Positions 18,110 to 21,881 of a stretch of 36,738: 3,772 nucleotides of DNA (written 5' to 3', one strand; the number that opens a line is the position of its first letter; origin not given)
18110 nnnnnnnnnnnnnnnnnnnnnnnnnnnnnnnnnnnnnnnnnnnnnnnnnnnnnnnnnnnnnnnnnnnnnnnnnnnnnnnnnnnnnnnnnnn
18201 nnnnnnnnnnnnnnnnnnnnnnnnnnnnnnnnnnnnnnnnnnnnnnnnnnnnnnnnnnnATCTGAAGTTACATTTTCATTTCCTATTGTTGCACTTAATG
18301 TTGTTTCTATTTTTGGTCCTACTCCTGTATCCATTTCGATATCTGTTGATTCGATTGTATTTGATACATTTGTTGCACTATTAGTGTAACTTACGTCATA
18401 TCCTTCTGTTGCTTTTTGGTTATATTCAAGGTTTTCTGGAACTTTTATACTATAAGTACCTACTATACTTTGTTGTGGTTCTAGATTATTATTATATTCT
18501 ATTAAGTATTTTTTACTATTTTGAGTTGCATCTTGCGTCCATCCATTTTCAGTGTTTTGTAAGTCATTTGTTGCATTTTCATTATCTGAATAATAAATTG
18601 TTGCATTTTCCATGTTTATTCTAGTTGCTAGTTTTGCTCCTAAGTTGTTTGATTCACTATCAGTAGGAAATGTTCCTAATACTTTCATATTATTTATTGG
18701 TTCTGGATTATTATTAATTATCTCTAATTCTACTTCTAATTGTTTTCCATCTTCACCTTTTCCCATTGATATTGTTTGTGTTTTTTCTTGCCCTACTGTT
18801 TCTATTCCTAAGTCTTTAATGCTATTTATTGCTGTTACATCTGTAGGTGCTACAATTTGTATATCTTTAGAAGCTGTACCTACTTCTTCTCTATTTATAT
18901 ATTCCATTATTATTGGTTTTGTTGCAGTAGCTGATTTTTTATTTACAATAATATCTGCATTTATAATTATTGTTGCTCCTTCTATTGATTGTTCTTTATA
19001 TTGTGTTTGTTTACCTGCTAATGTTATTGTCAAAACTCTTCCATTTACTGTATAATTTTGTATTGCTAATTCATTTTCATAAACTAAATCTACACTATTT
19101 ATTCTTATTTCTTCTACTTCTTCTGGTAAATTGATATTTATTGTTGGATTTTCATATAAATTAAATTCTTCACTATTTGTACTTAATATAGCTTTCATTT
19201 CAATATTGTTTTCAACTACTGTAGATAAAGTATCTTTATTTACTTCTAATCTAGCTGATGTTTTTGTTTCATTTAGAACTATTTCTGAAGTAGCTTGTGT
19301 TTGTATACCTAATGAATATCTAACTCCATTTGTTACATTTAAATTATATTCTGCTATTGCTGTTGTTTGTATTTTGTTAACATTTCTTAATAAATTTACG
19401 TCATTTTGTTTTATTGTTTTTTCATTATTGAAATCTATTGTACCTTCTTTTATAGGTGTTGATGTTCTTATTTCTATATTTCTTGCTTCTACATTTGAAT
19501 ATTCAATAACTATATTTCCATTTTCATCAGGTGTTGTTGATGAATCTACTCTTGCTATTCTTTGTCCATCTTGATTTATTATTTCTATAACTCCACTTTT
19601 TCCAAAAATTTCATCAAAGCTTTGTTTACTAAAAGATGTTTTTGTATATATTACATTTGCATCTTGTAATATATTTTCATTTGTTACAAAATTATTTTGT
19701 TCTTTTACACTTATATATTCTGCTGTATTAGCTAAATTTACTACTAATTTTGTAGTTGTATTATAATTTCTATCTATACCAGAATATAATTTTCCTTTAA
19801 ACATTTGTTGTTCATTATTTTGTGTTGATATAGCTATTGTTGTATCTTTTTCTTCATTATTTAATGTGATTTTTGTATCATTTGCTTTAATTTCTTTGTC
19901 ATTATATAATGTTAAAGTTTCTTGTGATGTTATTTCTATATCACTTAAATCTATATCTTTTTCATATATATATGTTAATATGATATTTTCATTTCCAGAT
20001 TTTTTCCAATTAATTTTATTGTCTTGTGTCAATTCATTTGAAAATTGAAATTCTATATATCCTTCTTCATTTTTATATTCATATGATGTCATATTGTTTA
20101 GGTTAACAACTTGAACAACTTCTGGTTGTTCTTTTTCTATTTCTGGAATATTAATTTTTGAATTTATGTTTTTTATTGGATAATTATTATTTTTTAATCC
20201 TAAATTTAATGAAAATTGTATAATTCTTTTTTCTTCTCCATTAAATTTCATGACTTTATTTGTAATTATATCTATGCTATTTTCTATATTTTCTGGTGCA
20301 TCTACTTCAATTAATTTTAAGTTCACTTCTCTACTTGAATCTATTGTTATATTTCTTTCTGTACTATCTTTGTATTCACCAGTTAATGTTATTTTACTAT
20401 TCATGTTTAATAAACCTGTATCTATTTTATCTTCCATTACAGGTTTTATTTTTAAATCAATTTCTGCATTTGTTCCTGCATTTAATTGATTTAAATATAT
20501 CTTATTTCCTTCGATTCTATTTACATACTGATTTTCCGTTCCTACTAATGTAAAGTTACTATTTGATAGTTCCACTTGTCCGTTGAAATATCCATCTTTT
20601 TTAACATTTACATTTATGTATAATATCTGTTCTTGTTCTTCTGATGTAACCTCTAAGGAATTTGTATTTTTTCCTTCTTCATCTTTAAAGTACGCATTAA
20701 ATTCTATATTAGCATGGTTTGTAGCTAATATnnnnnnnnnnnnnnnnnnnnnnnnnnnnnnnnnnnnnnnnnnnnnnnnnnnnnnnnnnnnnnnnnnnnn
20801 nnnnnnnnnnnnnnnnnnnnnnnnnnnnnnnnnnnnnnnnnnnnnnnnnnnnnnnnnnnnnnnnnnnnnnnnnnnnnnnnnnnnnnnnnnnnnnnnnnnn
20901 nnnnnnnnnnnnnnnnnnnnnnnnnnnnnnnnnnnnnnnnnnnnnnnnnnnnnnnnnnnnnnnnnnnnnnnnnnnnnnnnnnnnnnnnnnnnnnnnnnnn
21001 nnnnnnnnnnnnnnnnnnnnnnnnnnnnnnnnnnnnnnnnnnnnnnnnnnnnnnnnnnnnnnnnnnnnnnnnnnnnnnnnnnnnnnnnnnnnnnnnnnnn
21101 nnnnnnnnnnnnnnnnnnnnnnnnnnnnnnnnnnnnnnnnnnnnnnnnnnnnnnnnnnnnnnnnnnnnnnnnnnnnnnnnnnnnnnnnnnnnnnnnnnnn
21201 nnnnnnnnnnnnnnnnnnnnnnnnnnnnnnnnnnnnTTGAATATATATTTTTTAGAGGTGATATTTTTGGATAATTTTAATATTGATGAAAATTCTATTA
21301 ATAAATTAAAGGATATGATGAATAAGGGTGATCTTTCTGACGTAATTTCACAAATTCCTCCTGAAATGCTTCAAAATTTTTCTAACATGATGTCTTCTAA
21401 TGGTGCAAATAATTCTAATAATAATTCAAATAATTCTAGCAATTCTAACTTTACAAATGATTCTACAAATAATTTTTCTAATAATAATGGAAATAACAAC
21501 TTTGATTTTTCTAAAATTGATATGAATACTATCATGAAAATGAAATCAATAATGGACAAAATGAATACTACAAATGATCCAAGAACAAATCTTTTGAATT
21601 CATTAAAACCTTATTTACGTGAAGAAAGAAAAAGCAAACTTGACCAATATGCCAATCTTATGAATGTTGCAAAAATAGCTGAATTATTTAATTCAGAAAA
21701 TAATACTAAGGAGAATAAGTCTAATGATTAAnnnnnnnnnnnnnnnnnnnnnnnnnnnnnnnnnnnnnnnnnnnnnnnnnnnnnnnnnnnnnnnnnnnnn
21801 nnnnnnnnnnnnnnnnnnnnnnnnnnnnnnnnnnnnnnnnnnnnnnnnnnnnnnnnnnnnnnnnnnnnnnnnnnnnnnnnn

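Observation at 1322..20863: Tandem duplication of a two-gene module encoding four giant sortase-substrate surface proteins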

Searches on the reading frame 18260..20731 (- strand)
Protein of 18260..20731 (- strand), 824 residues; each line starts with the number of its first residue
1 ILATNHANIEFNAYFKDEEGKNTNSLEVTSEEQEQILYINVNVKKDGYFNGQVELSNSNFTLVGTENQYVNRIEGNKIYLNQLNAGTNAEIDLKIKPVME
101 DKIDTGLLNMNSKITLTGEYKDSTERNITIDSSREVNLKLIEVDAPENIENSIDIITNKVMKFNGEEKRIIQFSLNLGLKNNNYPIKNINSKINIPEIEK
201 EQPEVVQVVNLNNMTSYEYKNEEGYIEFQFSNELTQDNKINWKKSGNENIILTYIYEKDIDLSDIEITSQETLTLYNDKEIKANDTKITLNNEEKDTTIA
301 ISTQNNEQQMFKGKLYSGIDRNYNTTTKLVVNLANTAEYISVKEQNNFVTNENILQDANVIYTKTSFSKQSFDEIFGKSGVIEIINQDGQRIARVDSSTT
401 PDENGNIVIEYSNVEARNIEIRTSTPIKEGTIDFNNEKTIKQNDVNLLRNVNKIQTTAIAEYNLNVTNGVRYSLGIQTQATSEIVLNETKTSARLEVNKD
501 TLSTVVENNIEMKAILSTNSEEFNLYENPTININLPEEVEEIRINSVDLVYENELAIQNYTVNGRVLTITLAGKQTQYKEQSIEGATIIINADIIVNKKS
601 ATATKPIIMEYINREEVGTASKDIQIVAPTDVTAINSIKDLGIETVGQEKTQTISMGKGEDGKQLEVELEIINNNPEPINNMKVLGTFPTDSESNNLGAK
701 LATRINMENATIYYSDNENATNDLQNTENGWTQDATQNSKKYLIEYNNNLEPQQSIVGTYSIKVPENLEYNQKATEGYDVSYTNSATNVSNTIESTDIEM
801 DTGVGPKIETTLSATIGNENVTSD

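Call 56: predict_structure(alignment_id=A3)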
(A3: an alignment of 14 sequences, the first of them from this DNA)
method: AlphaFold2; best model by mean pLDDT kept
length: 824 residues; sequences in the alignment: 14
mean_pLDDT: 84.7   pTM: 0.58
mean pLDDT of the five models: 84.7, 84.0, 82.3, 82.2, 80.6
residues with pLDDT >= 90: 282; 70-90: 474; 50-70: 45; < 50: 23
segments of 3 or more residues with pLDDT < 50: 466-473, 807-812, 814-816, 819-821
pLDDT, mean of each block of 10 residues (from residue 1): 74 90 88 84 86 90 89 90 90 87 81 92 78 90 84 86 80 88 86 87 85 87 87 82 77 88 86 90 88 80 91 81 93 79 92 85 94 90 91 92 93 87 88 94 81 92 57 66 89 88 85 87 84 92 91 86 92 79 74 88 90 85 86 84 72 72 84 85 89 75 91 92 91 89 92 89 80 85 85 86 60 49 45
secondary structure, 60 per line:
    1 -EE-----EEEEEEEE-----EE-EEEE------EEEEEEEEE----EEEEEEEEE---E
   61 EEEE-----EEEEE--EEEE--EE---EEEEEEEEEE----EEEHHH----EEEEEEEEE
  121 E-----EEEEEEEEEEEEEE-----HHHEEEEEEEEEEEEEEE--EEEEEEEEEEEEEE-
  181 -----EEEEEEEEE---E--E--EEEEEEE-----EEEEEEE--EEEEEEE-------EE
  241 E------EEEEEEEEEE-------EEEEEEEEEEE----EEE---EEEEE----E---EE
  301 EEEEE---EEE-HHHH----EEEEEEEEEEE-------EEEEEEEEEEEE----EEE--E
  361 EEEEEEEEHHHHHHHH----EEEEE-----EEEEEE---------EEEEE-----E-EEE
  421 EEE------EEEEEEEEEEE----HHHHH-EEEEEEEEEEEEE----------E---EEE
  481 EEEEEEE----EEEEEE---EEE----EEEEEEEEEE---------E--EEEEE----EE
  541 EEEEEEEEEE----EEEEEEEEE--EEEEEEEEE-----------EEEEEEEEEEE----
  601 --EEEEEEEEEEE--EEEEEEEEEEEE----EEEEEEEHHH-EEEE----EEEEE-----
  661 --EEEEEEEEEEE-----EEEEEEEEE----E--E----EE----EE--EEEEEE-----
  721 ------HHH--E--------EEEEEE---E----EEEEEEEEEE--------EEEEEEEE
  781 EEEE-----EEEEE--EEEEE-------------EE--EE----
elements in order (helices of 4 or more, strands of 3 or more residues): E9-16 E25-28 E35-43 E48-56 E60-64 E70-74 E77-80 E88-97 E102-104 E112-121 E127-140 E149-163 E166-179 E186-194 E204-210 E216-222 E225-231 E239-241 E248-257 E265-275 E280-282 E286-290 E299-305 E309-311 H313-316 E321-331 E339-350 E355-357 E360-368 H369-376 E381-385 E391-396 E406-410 E418-423 E430-440 H445-449 E451-463 E478-487 E492-497 E501-503 E508-517 E530-534 E539-550 E555-563 E566-574 E586-596 E603-613 E616-627 E632-638 E643-646 E651-655 E663-673 E679-687 E710-715 E741-746 E755-764 E773-784 E790-794 E797-801
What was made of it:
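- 18320..20731 (-): R1 N-terminal all-β region (aa 37-840), about seven β-sandwich domains with no Pfam family. AlphaFold pLDDT 84.7 (call 56).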

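Call 59: fold_search(model_id=the predicted structure, library=pdb)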
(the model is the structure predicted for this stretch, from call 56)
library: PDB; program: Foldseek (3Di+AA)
matches with E <= 10: 1691; with E <= 0.001: 398
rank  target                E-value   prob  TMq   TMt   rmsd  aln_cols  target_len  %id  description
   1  8beg_A                3.5e-19  1.00  0.20  0.23  21.1       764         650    7  Structure of Ig-like domains from PrgB (released 2022-11-30)
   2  8beg_B                4.1e-19  1.00  0.19  0.23  20.8       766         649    8  Structure of Ig-like domains from PrgB (released 2022-11-30)
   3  3fcs_A                3.2e-17  1.00  0.16  0.15  31.4       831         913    9  Structure of complete ectodomain of integrin aIIBb3 (released 2009-01-20)
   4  8t2v_A                4.9e-17  1.00  0.17  0.15  30.0       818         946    8  Cryo-EM Structures of Full-length Integrin alphaIIbbeta3 in Native Lipids (released 2023-07-26)
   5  6avu_A                9.4e-17  1.00  0.18  0.17  29.3       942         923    9  Human alpha-V beta-3 Integrin (open conformation) in complex with the therapeutic antibody LM609 (released 2017-11-01)
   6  6avq_A                1.3e-15  1.00  0.16  0.15  29.8       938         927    9  The Therapeutic Antibody LM609 Selectively Inhibits Ligand Binding to Human alpha-V beta-3 Integrin via Steric Hindran (released 2017-11-01)
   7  8xez_A                1.4e-15  1.00  0.20  0.18  22.9       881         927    9  Cryo-EM structure of integrin ITGAV/ITGB3 complex, conformation 5 (released 2024-12-18)
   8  8xen_A                1.5e-15  1.00  0.16  0.15  31.5       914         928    9  Cryo-EM structure of integrin ITGAV/ITGB3 complex, conformation 4 (released 2024-12-18)
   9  7nxd_A                2.3e-15  1.00  0.17  0.16  23.5       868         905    9  Cryo-EM structure of human integrin alpha5beta1 in the half-bent conformation (released 2021-08-25)
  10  9ijj_h                2.4e-15  1.00  0.12  0.08  34.0       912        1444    7  In situ structure of the central apparatus in mouse sperm axoneme. (released 2025-06-04)
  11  8gcd_A                2.8e-15  1.00  0.16  0.14  30.2       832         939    9  Full length Integrin AlphaIIbBeta3 in inactive state (released 2024-03-06)
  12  6avr_A                2.8e-15  1.00  0.16  0.15  26.0       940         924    9  Human alpha-V beta-3 Integrin (intermediate conformation) in complex with the therapeutic antibody LM609 (released 2017-11-01)
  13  4nen_A                7.8e-15  1.00  0.14  0.12  34.6       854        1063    7  An internal ligand-bound, metastable state of a leukocyte integrin, aXb2 (released 2014-01-15)
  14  4neh_A                9.1e-15  1.00  0.14  0.12  33.4       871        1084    7  An internal ligand-bound, metastable state of a leukocyte integrin, aXb2 (released 2014-01-15)
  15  4g1m_A                1.1e-14  1.00  0.16  0.15  30.9       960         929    8  Re-refinement of alpha V beta 3 structure (released 2012-12-12)
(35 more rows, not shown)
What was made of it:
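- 18320..20731 (-): Foldseek hits are PrgB Ig-like domains, integrin legs, α2-macroglobulin MG domains and antigen I/II C123 (call 59).
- Closest known: Ig-like stalks of PrgB and antigen I/II C-terminal domains. Same: These are the best structural matches to R's N-terminal region, as strings of β-sandwich domains in Gram-positive surface adhesins (call 59).
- R N-terminus: all-β model, pLDDT 84.7, with Ig-like stalk matches (calls 56, 59).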

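Call 94: search_protein_representatives(alignment_id=A3)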
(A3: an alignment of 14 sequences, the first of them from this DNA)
Query: 14 sequences, 833 profile positions. Proteins with E-value up to 0.001 (for the whole library): 1469; up to 1e-10: 1229; up to 1e-30: 840. The best 150 are listed.
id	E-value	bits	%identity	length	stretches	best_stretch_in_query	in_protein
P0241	0.0e+00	1086.2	-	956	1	1-832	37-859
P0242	0.0e+00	1048.7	-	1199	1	2-831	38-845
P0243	9.0e-290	980.1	-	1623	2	1-832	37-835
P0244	1.4e-273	926.5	-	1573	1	3-833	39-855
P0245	1.0e-272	923.6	-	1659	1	3-832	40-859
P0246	4.7e-263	891.7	-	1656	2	2-832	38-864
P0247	1.2e-258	877.1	-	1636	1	2-832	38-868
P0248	4.1e-251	852.2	-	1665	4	2-832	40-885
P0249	1.2e-244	830.8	-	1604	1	3-831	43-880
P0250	7.6e-244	828.1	-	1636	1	2-830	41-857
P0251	4.6e-240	815.6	-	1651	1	2-832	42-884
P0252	9.7e-238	807.9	-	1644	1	3-833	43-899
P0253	2.7e-236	803.1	-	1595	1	2-830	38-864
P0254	3.3e-231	786.3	-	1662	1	2-832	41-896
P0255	1.8e-229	780.6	-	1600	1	1-832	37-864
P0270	2.7e-191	654.3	-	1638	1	2-828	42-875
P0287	1.4e-180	618.9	-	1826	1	4-830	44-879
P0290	3.7e-172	591.0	-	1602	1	2-832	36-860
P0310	3.2e-145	501.9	-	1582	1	1-728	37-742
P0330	1.6e-133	463.2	-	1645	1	3-814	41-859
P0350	2.4e-124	432.8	-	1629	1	3-832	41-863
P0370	1.6e-116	406.9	-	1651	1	3-827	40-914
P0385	5.0e-111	388.8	-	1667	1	3-793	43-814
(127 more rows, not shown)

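Call 95: list_cluster_members(proteins=[P0243, P0250, P0270, P0290, P0310, P0330, P0350, P0370, P0385, P0287])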
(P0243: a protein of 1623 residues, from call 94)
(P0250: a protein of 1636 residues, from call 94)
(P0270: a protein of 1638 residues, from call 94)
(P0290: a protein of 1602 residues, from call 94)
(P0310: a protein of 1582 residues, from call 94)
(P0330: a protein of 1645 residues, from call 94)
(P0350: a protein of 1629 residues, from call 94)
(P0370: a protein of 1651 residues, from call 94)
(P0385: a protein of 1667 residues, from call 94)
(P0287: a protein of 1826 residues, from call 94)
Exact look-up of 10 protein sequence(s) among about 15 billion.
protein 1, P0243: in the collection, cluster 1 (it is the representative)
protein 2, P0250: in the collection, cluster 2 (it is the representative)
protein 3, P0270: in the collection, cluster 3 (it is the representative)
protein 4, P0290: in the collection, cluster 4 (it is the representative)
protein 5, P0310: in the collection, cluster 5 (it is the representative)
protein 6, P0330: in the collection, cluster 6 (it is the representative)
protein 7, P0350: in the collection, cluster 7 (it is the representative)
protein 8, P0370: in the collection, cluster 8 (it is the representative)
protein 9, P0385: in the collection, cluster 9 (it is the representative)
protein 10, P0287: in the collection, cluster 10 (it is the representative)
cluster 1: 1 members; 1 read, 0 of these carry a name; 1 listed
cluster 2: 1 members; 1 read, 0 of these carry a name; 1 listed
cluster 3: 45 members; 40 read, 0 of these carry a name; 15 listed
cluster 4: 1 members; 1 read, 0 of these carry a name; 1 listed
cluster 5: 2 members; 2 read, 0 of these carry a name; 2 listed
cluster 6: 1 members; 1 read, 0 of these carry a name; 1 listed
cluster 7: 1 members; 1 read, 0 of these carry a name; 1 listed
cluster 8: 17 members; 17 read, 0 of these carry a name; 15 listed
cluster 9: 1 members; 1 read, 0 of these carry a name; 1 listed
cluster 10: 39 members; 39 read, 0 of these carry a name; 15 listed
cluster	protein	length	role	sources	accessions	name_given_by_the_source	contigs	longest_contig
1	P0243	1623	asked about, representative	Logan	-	-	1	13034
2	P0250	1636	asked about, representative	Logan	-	-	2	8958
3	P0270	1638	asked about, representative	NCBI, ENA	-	-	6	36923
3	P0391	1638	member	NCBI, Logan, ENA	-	-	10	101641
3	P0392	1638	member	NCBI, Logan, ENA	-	-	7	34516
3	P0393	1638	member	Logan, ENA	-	-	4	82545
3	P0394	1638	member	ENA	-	-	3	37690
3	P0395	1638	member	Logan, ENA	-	-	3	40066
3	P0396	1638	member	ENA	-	-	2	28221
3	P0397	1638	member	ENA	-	-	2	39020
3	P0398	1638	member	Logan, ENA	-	-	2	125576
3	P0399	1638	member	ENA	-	-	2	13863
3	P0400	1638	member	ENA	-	-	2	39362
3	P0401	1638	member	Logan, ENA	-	-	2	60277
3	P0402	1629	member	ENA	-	-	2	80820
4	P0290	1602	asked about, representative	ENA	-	-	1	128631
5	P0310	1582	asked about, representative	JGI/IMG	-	-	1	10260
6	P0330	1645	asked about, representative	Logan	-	-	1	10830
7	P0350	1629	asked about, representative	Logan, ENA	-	-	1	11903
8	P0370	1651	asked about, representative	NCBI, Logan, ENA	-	-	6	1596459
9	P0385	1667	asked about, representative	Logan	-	-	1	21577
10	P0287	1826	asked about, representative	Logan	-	-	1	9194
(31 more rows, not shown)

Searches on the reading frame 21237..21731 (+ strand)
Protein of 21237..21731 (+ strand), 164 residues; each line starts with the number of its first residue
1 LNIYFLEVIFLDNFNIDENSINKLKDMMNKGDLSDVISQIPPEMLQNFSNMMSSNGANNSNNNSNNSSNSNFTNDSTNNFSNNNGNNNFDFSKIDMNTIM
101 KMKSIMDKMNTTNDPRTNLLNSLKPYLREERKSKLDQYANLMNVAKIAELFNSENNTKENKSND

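Call 11: search_protein_families(library=pfam, proteins=[window:21237-21731:+], max_evalue=0.001)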
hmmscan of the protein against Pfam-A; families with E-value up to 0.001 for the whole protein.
window:21237-21731:+ (164 aa): 0 families

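Call 63: search_protein_families(library=pfam, proteins=[window:21315-21731:+], max_evalue=1)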
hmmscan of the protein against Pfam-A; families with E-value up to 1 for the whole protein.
window:21315-21731:+ (138 aa): 4 families
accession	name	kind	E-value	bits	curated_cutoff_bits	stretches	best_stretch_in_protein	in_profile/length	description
PF17035.10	BET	-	0.024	15.2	24.5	0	4-36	7-39/64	Bromodomain extra-terminal - transcription regulation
PF12998.12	ING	-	0.039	15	23.9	1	6-88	4-83/102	Inhibitor of growth proteins N-terminal histone-binding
PF05003.17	DUF668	-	0.18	12.7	24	1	71-117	13-60/89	Protein of unknown function (DUF668)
PF04935.17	SURF6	-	0.2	11.9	23.1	1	33-117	30-114/196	Surfeit locus protein 6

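Call 70: search_protein_families(library=ncbifam, proteins=[window:21315-21731:+], max_evalue=1)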
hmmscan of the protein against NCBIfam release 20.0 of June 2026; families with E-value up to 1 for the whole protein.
window:21315-21731:+ (138 aa): 2 families
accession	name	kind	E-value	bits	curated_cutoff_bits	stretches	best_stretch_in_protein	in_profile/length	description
NF052378.1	LM5578_1851_RR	equivalog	0.028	14.3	150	1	46-97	88-137/158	LM5578_1851 family response regulator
NF002498.0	PRK01827.1-4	equivalog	0.029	13.7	427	1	32-99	82-149/283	thymidylate synthase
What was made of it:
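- Tried and rejected: Pfam and NCBIfam at permissive thresholds gave no thioester-domain hit for either T head, and nothing for the small flank ORFs (calls 63, 70).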
